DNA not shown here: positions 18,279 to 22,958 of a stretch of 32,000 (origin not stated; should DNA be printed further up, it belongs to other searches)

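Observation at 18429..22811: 1460-aa fusion of GT4, coiled coil, RgpF and an atypical HAD-like module: a single-protein polymerase/terminator architecture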

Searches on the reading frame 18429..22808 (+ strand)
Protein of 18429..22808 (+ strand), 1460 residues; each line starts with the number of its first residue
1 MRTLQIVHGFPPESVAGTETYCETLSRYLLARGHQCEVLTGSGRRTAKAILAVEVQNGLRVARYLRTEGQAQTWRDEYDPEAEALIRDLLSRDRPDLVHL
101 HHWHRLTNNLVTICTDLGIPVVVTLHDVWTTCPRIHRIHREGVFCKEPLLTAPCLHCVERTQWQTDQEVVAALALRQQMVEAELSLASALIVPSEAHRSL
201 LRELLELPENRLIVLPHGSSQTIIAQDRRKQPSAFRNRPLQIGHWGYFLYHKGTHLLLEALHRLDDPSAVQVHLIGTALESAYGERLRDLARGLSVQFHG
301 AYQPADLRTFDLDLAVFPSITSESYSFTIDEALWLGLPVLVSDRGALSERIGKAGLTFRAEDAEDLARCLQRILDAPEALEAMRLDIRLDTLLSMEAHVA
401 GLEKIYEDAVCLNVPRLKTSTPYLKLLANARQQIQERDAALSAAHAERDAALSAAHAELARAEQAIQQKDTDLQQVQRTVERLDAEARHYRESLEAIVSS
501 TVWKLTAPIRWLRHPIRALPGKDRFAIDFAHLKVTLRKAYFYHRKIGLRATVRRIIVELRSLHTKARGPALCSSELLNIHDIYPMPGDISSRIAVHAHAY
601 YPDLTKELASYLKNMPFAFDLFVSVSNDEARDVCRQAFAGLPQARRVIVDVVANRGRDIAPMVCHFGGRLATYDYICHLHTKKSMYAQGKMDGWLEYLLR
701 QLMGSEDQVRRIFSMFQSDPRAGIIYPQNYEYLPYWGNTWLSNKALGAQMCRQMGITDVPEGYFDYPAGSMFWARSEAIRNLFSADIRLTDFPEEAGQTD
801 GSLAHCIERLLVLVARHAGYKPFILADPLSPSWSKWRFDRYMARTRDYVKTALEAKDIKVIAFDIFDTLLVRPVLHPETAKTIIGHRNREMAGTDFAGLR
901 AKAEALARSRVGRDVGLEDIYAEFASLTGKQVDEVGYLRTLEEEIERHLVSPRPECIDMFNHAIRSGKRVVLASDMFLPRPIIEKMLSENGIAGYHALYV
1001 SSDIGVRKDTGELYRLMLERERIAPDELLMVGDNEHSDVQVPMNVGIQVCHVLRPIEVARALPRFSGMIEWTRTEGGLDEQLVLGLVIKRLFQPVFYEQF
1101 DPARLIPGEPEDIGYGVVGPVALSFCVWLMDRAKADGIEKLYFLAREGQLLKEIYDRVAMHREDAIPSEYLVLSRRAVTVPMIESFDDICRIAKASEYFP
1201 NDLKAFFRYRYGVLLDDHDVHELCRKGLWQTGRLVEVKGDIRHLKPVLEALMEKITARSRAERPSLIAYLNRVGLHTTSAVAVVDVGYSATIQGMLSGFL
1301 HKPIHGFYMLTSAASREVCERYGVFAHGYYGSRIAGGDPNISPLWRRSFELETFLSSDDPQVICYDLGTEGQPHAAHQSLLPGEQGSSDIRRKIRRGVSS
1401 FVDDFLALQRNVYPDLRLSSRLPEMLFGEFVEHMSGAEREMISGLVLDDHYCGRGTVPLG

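Call 3: search_protein_families(library=pfam, proteins=[window:18429-22808:+], max_evalue=1)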
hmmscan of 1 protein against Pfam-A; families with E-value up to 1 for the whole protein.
window:18429-22808:+ (1460 aa): 14 families
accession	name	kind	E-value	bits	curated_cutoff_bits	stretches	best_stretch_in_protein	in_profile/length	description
PF05045.17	RgpF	-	8.4e-53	180.2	25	1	590-820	269-503/503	Rhamnan synthesis protein F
PF13439.12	Glyco_transf_4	-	8.1e-18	65.5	28.5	1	16-218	2-165/170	Glycosyltransferase Family 4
PF13692.12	Glyco_trans_1_4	-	3.1e-15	57.1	27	1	242-375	4-141/142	Glycosyl transferases group 1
PF13579.12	Glyco_trans_4_4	-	1.1e-13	52.3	29.7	1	17-218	2-158/158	Glycosyl transferase 4-like domain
PF00534.26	Glycos_transf_1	-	1.3e-12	48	26.4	1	228-383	4-165/172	Glycosyl transferases group 1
PF00702.32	Hydrolase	-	4.5e-10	40.7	26.4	1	858-1040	1-185/191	haloacid dehalogenase-like hydrolase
PF13419.12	HAD_2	-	2.3e-06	28.3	23.8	1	916-1052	44-178/178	Haloacid dehalogenase-like hydrolase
PF22216.1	Sas-6_C_CC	-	0.00059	20.5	27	1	450-494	10-54/57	Spindle assembly abnormal protein 6 homolog, C-terminal coiled coil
PF13242.12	Hydrolase_like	-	0.00066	20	22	1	1007-1054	3-50/75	HAD-hyrolase-like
PF05008.21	V-SNARE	-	0.049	14.5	25.9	1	423-496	12-83/92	Vesicle transport v-SNARE protein N-terminus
PF10241.14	KxDL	-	0.05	14.3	27.2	1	430-488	21-79/86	Uncharacterized conserved protein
PF03938.19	OmpH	-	0.075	13.7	32.4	1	427-489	28-91/141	Outer membrane protein (OmpH-like)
PF10779.14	XhlA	-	0.12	13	34.7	1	458-505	5-52/67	Haemolysin XhlA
PF18210.6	Knl1_RWD_C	-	0.25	11.9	27.8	1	442-506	3-62/151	Knl1 RWD C-terminal domain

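Call 4: search_protein_families(library=ncbifam, proteins=[window:18429-22808:+], max_evalue=1)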
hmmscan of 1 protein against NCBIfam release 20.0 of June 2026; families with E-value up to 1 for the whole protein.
window:18429-22808:+ (1460 aa): 34 families (the best 25 are shown)
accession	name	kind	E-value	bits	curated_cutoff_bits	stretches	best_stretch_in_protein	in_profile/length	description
NF038229.1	Glyco4_Geo_Pelo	equivalog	6.1e-09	35.3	400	2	60-125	22-86/338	GPMC system family 4 glycosyltransferase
TIGR02254.1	YjjG_YfnB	equivalog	1.7e-07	30.9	159.9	1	982-1051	125-195/223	YjjG family noncanonical pyrimidine nucleotidase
NF006991.0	PRK09456.1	equivalog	2.9e-07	30.4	295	1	949-1053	82-185/199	glucose-1-phosphatase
TIGR04063.1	stp3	hypoth_equivalog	6.6e-07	28.5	442.05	2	241-386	215-370/397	TIGR04063 family PEP-CTERM/XrtA system glycosyltransferase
TIGR02253.1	CTE7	subfamily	8e-07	29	169.75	1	858-1050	2-192/221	TIGR02253 family HAD-type hydrolase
NF006976.0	PRK09449.1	equivalog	9.1e-06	25.3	183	1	995-1052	137-195/225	pyrimidine 5'-nucleotidase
TIGR03449.1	mycothiol_MshA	equivalog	9.6e-06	24.7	462.5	1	251-410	232-404/406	D-inositol-3-phosphate glycosyltransferase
TIGR03088.1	stp2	hypoth_equivalog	1.3e-05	24.5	409.05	1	311-408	272-372/374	TIGR03088 family PEP-CTERM/XrtA system glycosyltransferase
TIGR01662.1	HAD-SF-IIIA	subfamily_domain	3.6e-05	23.9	44.6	1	953-1051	27-137/141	HAD-IIIA family hydrolase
NF038298.1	EPS_HpsO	equivalog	3.8e-05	22.6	575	1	323-381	299-357/388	hormogonium polysaccharide biosynthesis glycosyltransferase HpsO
NF012028.0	PRK15484.1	subfamily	4.9e-05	22.6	618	1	188-356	141-321/380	lipopolysaccharide N-acetylglucosaminyltransferase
NF045487.1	ASRP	equivalog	7.8e-05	21.5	300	1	427-508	385-461/593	archaea-specific SMC-related protein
TIGR04157.1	glyco_rSAM_CFB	subfamily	0.00014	21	400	1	183-364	166-354/406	TIGR04157 family glycosyltransferase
TIGR01428.1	HAD_type_II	equivalog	0.00016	21.8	125.4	1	858-1056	1-194/197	haloacid dehalogenase type II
TIGR02252.1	DREG-2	subfamily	0.00016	21.5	155.2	1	982-1048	133-200/203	HAD hydrolase, REG-2-like, family IA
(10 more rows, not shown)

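Call 9: search_solved_structures(query=window:18429-22808:+, max_evalue=0.01, show_alignments=0)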
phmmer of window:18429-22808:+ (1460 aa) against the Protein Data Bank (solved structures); distinct sequences matched with E-value up to 0.01: 4.
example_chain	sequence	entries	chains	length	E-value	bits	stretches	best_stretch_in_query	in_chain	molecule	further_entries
7shg_A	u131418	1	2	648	1.2e-20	76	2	848-1052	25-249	Ribofuranosyl transferase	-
9h50_A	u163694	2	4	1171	4.7e-18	67.4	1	853-1183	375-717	Bcs3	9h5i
8a0c_A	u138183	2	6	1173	4.8e-18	67.4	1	853-1183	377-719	Bcs3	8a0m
7qsg_A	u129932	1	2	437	9.3e-05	23.4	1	188-409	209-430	D-inositol 3-phosphate glycosyltransferase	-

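Call 11: find_homologous_proteins(query=window:18429-22808:+, max_evalue=1e-10)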
Query window:18429-22808:+ (1460 aa): 32 proteins with E <= 1e-10 among 8000 candidates.
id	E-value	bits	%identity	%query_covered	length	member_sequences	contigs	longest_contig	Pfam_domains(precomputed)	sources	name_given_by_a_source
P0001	0.0e+0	3361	100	100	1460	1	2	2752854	PF13419.13,PF05045.18,PF00534.27,PF00702.33,PF13579.13,PF13439.13,PF13692.13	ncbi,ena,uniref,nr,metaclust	ncbi:MAG: glycosyltransferase [Candidatus Methylomirabilis oxygeniifera]|uniref:Glycosyltransferase 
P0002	0.0e+0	2637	78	100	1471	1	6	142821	PF05045.18,PF00534.27,PF00702.33,PF13579.13,PF13439.13,PF13692.13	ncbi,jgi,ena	-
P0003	0.0e+0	2574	76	100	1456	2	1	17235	PF05045.18,PF00534.27,PF00702.33,PF13579.13,PF13439.13,PF13692.13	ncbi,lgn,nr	ncbi:MAG: hypothetical protein C3F08_00195 [Candidatus Methylomirabilota bacterium]|nr:MAG: hypothet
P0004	0.0e+0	2514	75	100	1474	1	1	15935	PF13419.13,PF05045.18,PF00534.27,PF00702.33,PF13579.13,PF13439.13,PF13692.13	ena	-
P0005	0.0e+0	2210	66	100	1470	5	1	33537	PF05045.18,PF00534.27,PF00702.33,PF13579.13,PF13439.13,PF13692.13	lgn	-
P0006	0.0e+0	2191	66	100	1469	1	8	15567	PF05045.18,PF00534.27,PF00702.33,PF13579.13,PF13439.13,PF13692.13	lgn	-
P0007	0.0e+0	1887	67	85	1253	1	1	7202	PF05045.18,PF00534.27,PF13692.13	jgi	jgi:FMN phosphatase YigB (HAD superfamily)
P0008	8.0e-214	731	63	35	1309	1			PF13506.14,PF13641.13,PF00534.27,PF13579.13,PF13439.13,PF00535.33,PF13692.13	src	-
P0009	2.9e-212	726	65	35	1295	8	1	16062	PF13506.14,PF13641.13,PF00534.27,PF13477.13,PF13579.13,PF13439.13,PF00535.33,PF13692.13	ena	-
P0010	7.4e-185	635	59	34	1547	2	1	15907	PF13632.13,PF10111.15,PF13641.13,PF00534.27,PF21374.4,PF13579.13,PF13524.13,PF13439.13,PF00535.33,PF22772.3,PF13692.13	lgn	-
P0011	6.4e-177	609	54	37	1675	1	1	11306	PF13847.13,PF13489.13,PF00534.27,PF13649.13,PF13579.13,PF13439.13,PF08241.19,PF08242.19,PF13692.13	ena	-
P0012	1.0e-173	598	59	33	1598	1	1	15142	PF13632.13,PF10111.15,PF13641.13,PF00534.27,PF13579.13,PF13439.13,PF00535.33,PF20706.4,PF13692.13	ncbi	-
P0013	3.5e-172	593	59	32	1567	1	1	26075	PF13632.13,PF10111.15,PF13641.13,PF00534.27,PF13579.13,PF13439.13,PF00535.33,PF20706.4,PF13692.13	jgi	jgi:glycosyltransferase involved in cell wall biosynthesis/GT2 family glycosyltransferase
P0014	1.1e-171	592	57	34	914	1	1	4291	PF10111.15,PF13641.13,PF00534.27,PF13579.13,PF13439.13,PF00535.33,PF13692.13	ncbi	ncbi:MAG: glycosyltransferase, partial [bacterium]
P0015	2.7e-170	587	58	33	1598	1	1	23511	PF13632.13,PF10111.15,PF13641.13,PF00534.27,PF13579.13,PF13439.13,PF00535.33,PF20706.4,PF13692.13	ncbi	-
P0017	2.1e-132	461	41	33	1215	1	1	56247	PF00534.27,PF13579.13,PF13439.13,PF13692.13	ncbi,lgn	-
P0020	9.6e-121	423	43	38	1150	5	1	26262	PF13632.13,PF10111.15,PF13506.14,PF13641.13,PF00534.27,PF12072.14,PF13579.13,PF13439.13,PF00535.33,PF13692.13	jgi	jgi:GT2 family glycosyltransferase/glycosyltransferase involved in cell wall biosynthesis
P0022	8.8e-115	403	45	34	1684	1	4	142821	PF13632.13,PF13506.14,PF13641.13,PF00534.27,PF13579.13,PF13524.13,PF13439.13,PF00535.33,PF13692.13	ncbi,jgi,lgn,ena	-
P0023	3.3e-114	401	41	39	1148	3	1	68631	PF13632.13,PF10111.15,PF13506.14,PF13641.13,PF00534.27,PF13439.13,PF00535.33,PF13692.13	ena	-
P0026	4.9e-100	354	33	41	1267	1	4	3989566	PF00534.27,PF13579.13,PF13439.13,PF13692.13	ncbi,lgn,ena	ncbi:MAG: glycosyltransferase [Planctomycetota bacterium]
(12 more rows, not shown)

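Call 41: find_encoding_contigs(protein=P0002, flank=10000, max_places=2)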
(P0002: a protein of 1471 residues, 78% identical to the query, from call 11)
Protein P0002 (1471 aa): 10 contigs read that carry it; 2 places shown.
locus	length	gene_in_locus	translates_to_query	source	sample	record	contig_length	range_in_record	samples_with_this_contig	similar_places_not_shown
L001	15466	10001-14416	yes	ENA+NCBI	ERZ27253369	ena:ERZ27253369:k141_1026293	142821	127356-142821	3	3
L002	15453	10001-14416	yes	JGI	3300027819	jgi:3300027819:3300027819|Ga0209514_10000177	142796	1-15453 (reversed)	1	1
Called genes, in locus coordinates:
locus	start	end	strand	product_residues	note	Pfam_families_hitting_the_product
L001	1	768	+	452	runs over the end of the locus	PF04055:Radical_SAM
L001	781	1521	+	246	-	PF00535:Glycos_transf_2, PF13641:Glyco_tranf_2_3 (weak)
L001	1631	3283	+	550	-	-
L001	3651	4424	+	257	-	PF08241:Methyltransf_11, PF08242:Methyltransf_12 (weak), PF13649:Methyltransf_25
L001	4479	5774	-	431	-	PF05721:PhyH, PF02036:SCP2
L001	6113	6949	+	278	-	PF01061:ABC2_membrane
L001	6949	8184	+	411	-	PF00005:ABC_tran, PF14524:Wzt_C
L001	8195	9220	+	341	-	PF13527:Acetyltransf_9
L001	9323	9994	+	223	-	PF02585:PIG-L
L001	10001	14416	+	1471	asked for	PF13439:Glyco_transf_4, PF13579:Glyco_trans_4_4, PF00534:Glycos_transf_1, PF13692:Glyco_trans_1_4, PF05045:RgpF, PF00702:Hydrolase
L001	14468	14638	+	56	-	-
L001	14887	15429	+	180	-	-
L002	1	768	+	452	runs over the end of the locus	PF04055:Radical_SAM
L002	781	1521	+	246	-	PF00535:Glycos_transf_2, PF13641:Glyco_tranf_2_3 (weak)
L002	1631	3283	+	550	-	-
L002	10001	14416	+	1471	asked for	PF13439:Glyco_transf_4, PF13579:Glyco_trans_4_4, PF00534:Glycos_transf_1, PF13692:Glyco_trans_1_4, PF05045:RgpF, PF00702:Hydrolase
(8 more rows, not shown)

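Call 42: find_encoding_contigs(protein=P0009, flank=8000, max_places=1)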
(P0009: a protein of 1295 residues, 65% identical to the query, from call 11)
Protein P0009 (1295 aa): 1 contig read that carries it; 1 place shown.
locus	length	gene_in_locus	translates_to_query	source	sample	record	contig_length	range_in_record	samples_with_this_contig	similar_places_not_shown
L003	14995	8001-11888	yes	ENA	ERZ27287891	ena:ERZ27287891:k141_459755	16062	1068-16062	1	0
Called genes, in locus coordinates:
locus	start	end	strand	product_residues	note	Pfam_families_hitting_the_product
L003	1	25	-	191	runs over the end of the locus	-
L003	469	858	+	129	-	PF04480:DUF559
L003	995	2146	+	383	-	PF00535:Glycos_transf_2, PF13641:Glyco_tranf_2_3, PF13632:Glyco_trans_2_3 (weak)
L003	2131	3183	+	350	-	PF08241:Methyltransf_11, PF13649:Methyltransf_25 (weak)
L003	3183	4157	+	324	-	PF04055:Radical_SAM, PF13186:SPASM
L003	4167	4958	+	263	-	PF01061:ABC2_membrane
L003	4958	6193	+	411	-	PF00005:ABC_tran, PF14524:Wzt_C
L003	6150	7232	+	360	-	PF13527:Acetyltransf_9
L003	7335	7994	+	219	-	PF02585:PIG-L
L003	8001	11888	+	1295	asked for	PF13439:Glyco_transf_4, PF13579:Glyco_trans_4_4, PF00534:Glycos_transf_1, PF13692:Glyco_trans_1_4, PF00535:Glycos_transf_2, PF13641:Glyco_tranf_2_3, PF00534:Glycos_transf_1, PF13692:Glyco_trans_1_4, +3 more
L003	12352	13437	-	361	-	PF13384:HTH_23 (weak), PF13565:HTH_32, PF13358:DDE_3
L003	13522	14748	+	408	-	PF00535:Glycos_transf_2, PF10111:Glyco_tranf_2_2, PF13641:Glyco_tranf_2_3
